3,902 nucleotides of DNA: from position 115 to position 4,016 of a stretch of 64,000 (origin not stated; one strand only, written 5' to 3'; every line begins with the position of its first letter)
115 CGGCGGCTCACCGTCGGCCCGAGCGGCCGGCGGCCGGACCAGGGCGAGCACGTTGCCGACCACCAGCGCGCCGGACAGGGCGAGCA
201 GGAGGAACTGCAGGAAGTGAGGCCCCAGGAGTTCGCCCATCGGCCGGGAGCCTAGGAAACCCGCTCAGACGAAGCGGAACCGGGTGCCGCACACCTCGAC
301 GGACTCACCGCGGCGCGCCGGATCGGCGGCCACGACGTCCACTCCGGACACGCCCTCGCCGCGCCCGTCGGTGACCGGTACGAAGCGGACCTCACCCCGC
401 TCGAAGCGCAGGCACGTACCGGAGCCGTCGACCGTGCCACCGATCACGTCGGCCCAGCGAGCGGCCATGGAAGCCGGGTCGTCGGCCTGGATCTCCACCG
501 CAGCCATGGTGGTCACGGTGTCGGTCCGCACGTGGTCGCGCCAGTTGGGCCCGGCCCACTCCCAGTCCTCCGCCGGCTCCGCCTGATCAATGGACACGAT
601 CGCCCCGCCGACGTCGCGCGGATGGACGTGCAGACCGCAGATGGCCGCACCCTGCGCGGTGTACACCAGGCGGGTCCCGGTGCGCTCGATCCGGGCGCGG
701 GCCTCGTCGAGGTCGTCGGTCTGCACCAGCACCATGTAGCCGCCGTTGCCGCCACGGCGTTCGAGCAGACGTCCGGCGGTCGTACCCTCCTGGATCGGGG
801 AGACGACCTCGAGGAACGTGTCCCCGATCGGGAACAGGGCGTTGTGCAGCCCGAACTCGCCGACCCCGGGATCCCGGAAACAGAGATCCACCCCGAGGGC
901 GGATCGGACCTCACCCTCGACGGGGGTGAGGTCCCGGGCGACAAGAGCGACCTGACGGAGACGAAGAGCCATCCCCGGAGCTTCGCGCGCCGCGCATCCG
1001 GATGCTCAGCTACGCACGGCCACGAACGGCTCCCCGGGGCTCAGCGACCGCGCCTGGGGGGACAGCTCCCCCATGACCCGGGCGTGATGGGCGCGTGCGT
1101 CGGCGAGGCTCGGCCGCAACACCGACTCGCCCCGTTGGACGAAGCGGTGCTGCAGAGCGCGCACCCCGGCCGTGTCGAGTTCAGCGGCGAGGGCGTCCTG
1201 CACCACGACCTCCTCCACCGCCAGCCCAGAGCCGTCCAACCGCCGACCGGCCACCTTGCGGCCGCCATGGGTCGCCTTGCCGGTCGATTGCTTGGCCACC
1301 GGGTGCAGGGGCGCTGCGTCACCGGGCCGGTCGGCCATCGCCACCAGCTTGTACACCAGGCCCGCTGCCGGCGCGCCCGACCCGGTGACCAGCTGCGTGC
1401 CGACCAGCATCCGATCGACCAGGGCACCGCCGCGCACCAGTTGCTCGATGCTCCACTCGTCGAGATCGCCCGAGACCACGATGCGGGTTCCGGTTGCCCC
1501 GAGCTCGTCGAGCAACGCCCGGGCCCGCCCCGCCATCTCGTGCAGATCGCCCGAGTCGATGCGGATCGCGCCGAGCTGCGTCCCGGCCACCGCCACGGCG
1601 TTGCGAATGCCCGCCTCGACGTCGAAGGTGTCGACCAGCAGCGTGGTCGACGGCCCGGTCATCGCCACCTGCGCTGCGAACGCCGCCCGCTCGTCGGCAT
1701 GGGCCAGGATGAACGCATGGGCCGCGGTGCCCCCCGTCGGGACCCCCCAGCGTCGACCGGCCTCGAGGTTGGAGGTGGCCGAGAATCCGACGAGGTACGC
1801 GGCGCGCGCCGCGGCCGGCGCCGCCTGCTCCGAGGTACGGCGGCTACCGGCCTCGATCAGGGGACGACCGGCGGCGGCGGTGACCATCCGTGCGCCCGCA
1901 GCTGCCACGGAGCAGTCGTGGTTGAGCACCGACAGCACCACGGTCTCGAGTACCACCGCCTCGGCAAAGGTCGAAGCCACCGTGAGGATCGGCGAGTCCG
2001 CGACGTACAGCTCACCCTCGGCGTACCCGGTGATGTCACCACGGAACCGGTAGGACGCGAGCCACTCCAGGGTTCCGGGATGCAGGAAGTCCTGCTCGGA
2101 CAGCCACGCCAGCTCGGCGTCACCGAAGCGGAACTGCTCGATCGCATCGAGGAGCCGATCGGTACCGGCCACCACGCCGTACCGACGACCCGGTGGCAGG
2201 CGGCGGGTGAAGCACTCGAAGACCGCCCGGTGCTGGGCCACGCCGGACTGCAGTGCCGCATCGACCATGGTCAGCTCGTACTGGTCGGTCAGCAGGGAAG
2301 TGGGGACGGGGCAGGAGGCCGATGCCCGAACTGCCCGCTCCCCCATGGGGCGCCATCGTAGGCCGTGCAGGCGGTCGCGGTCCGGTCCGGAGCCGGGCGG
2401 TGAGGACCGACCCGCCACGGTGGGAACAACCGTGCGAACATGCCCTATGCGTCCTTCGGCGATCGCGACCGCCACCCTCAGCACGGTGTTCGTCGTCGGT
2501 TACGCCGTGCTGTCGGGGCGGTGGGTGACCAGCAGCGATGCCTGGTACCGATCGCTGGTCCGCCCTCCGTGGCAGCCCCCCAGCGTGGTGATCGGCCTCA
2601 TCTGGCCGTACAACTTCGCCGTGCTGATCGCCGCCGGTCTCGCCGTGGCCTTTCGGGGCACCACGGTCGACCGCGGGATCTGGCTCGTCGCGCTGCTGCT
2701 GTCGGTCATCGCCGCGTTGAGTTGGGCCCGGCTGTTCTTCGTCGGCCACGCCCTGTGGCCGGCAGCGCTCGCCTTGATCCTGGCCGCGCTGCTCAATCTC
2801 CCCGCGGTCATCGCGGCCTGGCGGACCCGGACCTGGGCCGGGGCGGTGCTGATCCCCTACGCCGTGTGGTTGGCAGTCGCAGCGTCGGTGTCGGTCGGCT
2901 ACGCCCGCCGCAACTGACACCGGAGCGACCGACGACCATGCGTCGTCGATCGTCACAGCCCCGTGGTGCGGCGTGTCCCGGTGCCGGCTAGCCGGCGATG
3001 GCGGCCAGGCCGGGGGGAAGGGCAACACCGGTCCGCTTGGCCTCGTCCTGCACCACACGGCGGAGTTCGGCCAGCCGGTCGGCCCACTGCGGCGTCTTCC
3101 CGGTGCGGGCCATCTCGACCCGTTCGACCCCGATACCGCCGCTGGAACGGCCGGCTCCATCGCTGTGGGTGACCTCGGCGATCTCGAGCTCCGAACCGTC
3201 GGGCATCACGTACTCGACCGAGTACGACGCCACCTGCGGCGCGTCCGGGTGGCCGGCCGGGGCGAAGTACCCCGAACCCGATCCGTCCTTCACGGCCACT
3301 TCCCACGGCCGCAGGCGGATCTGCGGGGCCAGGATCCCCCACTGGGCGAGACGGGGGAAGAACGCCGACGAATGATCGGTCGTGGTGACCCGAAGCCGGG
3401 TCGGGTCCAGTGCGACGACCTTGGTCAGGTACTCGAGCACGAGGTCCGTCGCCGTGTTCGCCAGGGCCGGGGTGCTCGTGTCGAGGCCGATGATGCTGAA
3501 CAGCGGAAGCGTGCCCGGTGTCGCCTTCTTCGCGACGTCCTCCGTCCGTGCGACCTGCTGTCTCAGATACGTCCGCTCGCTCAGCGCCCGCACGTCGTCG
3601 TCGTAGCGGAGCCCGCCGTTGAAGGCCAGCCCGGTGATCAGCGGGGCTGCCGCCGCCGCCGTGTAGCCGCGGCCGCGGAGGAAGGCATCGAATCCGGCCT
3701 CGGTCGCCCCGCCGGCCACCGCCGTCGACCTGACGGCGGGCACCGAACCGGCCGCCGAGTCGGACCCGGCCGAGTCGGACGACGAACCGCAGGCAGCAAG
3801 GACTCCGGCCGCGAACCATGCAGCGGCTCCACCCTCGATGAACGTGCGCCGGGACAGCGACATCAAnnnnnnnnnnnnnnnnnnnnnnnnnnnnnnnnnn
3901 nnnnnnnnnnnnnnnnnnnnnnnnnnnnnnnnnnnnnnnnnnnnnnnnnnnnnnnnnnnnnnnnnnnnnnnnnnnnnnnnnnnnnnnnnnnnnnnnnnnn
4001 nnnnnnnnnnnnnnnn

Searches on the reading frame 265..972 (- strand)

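Call 5: search_protein_families(library=pfam, proteins=[window:265-972:-])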
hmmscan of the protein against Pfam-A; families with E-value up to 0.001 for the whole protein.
window:265-972:- (235 aa): 2 families
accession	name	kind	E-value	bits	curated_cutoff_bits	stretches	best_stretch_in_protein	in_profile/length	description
PF13468.12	Glyoxalase_3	-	2.6e-09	37.8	25.1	1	9-176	5-175/176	Glyoxalase-like domain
PF13669.12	Glyoxalase_4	-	0.0001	23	27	0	7-104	2-95/109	Glyoxalase/Bleomycin resistance protein/Dioxygenase superfamily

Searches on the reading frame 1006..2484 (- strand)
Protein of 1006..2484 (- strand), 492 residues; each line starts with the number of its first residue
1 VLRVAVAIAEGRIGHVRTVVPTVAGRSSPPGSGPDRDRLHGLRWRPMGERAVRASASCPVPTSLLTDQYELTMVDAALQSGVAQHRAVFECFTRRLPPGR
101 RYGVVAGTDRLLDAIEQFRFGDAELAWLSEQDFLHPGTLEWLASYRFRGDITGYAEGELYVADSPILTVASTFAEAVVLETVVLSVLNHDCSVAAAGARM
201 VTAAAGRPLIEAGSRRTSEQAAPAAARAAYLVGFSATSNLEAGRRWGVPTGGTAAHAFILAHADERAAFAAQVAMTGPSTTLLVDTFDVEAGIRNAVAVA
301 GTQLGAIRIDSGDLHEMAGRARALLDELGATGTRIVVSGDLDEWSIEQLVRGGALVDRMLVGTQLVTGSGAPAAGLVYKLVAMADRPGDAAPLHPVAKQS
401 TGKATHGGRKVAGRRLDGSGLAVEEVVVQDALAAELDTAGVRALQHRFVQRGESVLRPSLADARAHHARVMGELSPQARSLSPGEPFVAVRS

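Call 5: search_protein_families(library=pfam, proteins=[window:1006-2484:-])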
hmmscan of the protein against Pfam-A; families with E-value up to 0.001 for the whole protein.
window:1006-2484:- (492 aa): 1 family
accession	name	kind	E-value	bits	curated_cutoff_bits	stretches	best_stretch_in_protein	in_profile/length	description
PF17767.7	NAPRTase_N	-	8.8e-27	94.3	32.6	1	64-188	1-125/125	Nicotinate phosphoribosyltransferase (NAPRTase) N-terminal domain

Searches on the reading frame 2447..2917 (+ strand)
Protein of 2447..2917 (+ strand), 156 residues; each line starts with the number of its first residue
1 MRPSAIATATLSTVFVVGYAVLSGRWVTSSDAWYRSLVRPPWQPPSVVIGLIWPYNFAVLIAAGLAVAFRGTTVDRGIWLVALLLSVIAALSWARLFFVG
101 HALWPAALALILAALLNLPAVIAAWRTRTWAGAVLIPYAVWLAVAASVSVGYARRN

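Call 5: search_protein_families(library=pfam, proteins=[window:2447-2917:+])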
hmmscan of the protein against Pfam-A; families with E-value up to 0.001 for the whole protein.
window:2447-2917:+ (156 aa): 1 family
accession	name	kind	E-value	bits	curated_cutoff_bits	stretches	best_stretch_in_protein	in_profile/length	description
PF03073.20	TspO_MBR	-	8.9e-18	64.9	24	1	15-151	4-142/145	TspO/MBR family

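Call 38: find_homologous_proteins(query=window:2447-2917:+, max_evalue=1e-20)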
Query window:2447-2917:+ (156 aa): 276 proteins with E <= 1e-20 among 6565 candidates; the best 120 are listed.
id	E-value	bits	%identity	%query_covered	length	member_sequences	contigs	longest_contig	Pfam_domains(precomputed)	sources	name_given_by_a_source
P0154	1.6e-88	313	99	100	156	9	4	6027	PF03073.21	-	-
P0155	3.2e-77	276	87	100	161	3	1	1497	PF03073.21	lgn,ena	-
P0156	7.3e-59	216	67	100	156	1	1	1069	PF03073.21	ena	-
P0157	2.8e-58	214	69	100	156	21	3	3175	PF03073.21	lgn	-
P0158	9.0e-58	213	71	100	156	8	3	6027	PF03073.21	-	-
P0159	1.1e-57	212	66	100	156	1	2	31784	PF03073.21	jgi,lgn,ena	jgi:tryptophan-rich sensory protein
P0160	5.5e-57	210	68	97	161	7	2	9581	PF03073.21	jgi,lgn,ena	-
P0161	6.1e-57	210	68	97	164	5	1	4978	PF03073.21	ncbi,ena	ncbi:MAG: TspO/MBR family protein [Ilumatobacteraceae bacterium]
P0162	6.8e-57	210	67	100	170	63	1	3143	PF03073.21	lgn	-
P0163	7.7e-57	210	66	100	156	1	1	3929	PF03073.21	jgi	jgi:benzodiazapine receptor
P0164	1.1e-56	209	69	86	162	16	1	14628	PF03073.21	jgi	jgi:benzodiazapine receptor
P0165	1.4e-56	209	67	100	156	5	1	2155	PF03073.21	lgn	-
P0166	2.4e-56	208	66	100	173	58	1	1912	PF03073.21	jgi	jgi:tryptophan-rich sensory protein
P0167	1.0e-55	206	67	100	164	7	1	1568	PF03073.21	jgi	jgi:tryptophan-rich sensory protein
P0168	2.7e-55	205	68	97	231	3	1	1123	PF03073.21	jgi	-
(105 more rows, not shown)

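Call 39: find_encoding_contigs(protein=P0155, flank=3000, max_places=3)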
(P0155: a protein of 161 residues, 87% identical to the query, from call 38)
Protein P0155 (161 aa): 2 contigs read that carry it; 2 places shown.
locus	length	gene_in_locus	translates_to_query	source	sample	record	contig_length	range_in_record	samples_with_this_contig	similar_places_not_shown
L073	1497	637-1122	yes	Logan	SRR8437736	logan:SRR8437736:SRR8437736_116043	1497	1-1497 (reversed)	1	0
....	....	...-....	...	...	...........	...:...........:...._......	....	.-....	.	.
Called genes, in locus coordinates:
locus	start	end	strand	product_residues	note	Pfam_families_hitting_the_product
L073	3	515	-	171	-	?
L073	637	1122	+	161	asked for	PF03073:TspO_MBR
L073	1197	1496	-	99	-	?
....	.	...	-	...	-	?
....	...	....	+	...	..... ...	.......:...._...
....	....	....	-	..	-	?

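Call 57: find_encoding_contigs(protein=P0164, flank=6000, max_places=3)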
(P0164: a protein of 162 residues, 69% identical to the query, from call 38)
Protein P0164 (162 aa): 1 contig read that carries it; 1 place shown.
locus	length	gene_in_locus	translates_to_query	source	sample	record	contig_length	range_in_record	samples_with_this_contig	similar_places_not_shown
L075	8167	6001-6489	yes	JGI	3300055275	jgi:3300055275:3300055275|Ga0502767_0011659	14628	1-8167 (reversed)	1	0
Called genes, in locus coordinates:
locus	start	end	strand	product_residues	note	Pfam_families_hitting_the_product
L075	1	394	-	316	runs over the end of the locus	PF00291:PALP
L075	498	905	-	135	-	PF14464:Prok-JAB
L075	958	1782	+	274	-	PF00892:EamA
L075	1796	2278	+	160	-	PF01668:SmpB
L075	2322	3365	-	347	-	PF01544:CorA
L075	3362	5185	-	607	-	PF00501:AMP-binding, PF23562:AMP-binding_C_3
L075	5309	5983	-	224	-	PF04116:FA_hydroxylase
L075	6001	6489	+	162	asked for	PF03073:TspO_MBR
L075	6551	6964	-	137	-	PF00903:Glyoxalase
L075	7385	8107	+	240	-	-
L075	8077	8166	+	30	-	?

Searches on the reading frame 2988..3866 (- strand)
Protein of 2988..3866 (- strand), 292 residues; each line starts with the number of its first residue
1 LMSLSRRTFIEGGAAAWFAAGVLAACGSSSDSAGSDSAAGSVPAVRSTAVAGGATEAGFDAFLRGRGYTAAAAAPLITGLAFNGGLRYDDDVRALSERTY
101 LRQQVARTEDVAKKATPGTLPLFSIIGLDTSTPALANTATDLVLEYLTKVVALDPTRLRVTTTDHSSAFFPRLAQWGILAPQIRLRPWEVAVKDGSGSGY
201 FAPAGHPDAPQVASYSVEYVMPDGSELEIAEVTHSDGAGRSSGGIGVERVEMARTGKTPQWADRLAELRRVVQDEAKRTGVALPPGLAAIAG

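Call 5: search_protein_families(library=pfam, proteins=[window:2988-3866:-])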
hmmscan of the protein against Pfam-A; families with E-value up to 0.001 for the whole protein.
window:2988-3866:- (292 aa): 0 families

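Call 24: find_homologous_proteins(query=window:2988-3866:-)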
Query window:2988-3866:- (292 aa): 33 proteins with E <= 0.001 among 8000 candidates.
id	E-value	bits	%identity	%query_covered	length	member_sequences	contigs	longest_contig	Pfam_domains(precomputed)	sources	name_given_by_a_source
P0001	7.9e-179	611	98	100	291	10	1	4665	-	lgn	-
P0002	1.6e-171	587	96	99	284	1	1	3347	-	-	-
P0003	2.7e-113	396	65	99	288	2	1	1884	-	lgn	-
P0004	4.9e-109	382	63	99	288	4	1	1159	-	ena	-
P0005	1.3e-108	381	63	99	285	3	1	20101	-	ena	-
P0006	3.7e-108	379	63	95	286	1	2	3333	-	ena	-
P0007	4.2e-108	379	65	100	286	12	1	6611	-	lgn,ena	-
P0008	3.3e-107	376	64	95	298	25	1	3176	-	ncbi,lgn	ncbi:MAG: hypothetical protein ACKPEA_05305 [Planctomycetota bacterium]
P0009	3.2e-106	373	64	100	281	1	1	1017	-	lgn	-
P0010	2.0e-105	370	62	100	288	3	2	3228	-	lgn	-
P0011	3.4e-104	366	61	99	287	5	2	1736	-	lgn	-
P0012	5.9e-103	362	61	99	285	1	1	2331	-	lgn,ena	-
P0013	8.1e-98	345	60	99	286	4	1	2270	-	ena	-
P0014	7.3e-96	339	58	95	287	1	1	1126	-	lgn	-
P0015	1.1e-95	338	58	100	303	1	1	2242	-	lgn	-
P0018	6.3e-89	316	56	100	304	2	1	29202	-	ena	-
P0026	1.3e-79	286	52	85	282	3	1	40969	-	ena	-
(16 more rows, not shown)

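Call 25: find_encoding_contigs(protein=P0005, flank=6000, max_places=3)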
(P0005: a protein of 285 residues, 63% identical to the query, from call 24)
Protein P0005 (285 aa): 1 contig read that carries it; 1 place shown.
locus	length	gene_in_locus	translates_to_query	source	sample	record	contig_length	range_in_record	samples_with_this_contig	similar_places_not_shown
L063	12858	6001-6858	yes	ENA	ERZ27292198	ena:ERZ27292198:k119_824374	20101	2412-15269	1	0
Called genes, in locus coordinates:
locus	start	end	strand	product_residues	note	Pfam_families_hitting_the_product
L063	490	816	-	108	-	-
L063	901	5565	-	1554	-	-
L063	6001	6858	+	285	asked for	-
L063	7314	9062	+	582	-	PF00924:MS_channel_2nd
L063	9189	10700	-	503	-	PF02321:OEP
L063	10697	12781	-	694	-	PF00005:ABC_tran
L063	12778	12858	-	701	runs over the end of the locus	PF03412:Peptidase_C39, PF00664:ABC_membrane, PF00005:ABC_tran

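Call 26: find_encoding_contigs(protein=P0018, flank=6000, max_places=3)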
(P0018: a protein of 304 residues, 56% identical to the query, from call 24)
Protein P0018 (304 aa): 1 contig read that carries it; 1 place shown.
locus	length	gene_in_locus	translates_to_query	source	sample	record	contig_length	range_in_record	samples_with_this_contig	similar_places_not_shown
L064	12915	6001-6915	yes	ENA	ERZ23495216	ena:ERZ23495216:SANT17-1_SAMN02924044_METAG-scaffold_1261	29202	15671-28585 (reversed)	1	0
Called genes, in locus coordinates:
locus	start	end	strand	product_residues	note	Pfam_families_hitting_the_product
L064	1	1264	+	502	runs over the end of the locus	PF03721:UDPG_MGDP_dh_N, PF00984:UDPG_MGDP_dh, PF03720:UDPG_MGDP_dh_C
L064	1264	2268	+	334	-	PF01073:3Beta_HSD, PF01370:Epimerase, PF02719:Polysacc_synt_2 (faint), PF04321:RmlD_sub_bind, PF07993:NAD_binding_4, PF16363:GDP_Man_Dehyd, PF13460:NAD_binding_10 (weak)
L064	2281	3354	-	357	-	PF03403:PAF-AH_p_II, PF07224:Chlorophyllase (weak), PF00561:Abhydrolase_1 (faint)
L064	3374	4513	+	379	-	PF01520:Amidase_3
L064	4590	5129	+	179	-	-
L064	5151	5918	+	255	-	-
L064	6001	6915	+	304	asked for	-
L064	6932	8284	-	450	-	PF00501:AMP-binding, PF13193:AMP-binding_C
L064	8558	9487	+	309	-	PF01551:Peptidase_M23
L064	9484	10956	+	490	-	-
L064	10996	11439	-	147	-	PF11238:DUF3039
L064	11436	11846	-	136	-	-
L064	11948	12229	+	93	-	-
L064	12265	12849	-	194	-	PF00300:His_Phos_1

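Call 27: find_encoding_contigs(protein=P0026, flank=6000, max_places=3)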
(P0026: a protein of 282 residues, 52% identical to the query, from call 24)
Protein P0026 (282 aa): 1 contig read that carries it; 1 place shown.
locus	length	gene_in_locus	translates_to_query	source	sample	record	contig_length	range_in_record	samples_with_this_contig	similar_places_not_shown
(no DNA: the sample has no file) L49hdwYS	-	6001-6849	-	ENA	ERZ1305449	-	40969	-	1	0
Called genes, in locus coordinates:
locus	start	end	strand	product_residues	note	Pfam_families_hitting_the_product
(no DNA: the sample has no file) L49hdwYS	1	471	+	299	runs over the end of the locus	PF00892:EamA, PF03151:TPT, PF00892:EamA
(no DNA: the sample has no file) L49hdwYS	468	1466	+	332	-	PF03320:FBPase_glpX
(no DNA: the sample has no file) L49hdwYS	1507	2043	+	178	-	-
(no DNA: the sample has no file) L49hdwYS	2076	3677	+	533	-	PF02776:TPP_enzyme_N, PF00205:TPP_enzyme_M, PF02775:TPP_enzyme_C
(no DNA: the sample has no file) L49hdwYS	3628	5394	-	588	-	PF05226:CHASE2, PF00211:Guanylate_cyc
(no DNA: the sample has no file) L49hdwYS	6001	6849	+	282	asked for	-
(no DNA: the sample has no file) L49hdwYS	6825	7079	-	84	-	-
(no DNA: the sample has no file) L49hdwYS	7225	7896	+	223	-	-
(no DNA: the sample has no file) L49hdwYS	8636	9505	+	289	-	-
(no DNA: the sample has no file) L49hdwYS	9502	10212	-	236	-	-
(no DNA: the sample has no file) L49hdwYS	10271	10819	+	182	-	PF01510:Amidase_2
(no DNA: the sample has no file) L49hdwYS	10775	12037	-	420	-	PF00202:Aminotran_3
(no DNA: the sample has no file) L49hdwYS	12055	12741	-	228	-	PF00565:SNase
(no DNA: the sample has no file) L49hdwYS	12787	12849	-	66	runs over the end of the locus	?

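Call 28: find_encoding_contigs(protein=P0001, flank=6000, max_places=6)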
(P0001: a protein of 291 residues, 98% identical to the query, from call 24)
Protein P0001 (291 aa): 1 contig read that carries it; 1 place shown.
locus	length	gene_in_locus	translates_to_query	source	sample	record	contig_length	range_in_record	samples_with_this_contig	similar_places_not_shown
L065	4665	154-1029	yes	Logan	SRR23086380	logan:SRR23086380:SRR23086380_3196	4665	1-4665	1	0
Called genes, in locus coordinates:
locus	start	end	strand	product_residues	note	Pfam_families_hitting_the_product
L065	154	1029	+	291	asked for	-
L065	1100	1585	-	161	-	PF03073:TspO_MBR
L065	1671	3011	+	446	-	PF17767:NAPRTase_N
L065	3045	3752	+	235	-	PF13468:Glyoxalase_3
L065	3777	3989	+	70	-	-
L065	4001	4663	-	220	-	?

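Call 29: find_encoding_contigs(protein=P0007, flank=6000, max_places=4)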
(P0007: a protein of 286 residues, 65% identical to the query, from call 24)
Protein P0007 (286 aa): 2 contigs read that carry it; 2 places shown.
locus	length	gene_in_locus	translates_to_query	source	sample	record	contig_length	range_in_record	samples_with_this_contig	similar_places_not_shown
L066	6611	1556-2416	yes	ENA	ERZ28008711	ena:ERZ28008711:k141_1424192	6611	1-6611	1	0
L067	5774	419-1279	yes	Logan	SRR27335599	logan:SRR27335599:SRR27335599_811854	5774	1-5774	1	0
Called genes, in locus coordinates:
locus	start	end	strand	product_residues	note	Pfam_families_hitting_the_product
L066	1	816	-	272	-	?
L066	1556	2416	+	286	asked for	-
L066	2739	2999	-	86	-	-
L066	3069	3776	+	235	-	PF02274:ADI (faint), PF19420:DDAH_eukar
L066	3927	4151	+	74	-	-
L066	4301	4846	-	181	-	-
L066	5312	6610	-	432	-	?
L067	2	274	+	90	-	?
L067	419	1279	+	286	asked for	-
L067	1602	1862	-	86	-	-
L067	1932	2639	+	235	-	PF02274:ADI (faint), PF19420:DDAH_eukar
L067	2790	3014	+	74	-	-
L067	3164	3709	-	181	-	-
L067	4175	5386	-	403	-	PF00578:AhpC-TSA, PF08534:Redoxin (weak)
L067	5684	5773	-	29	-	?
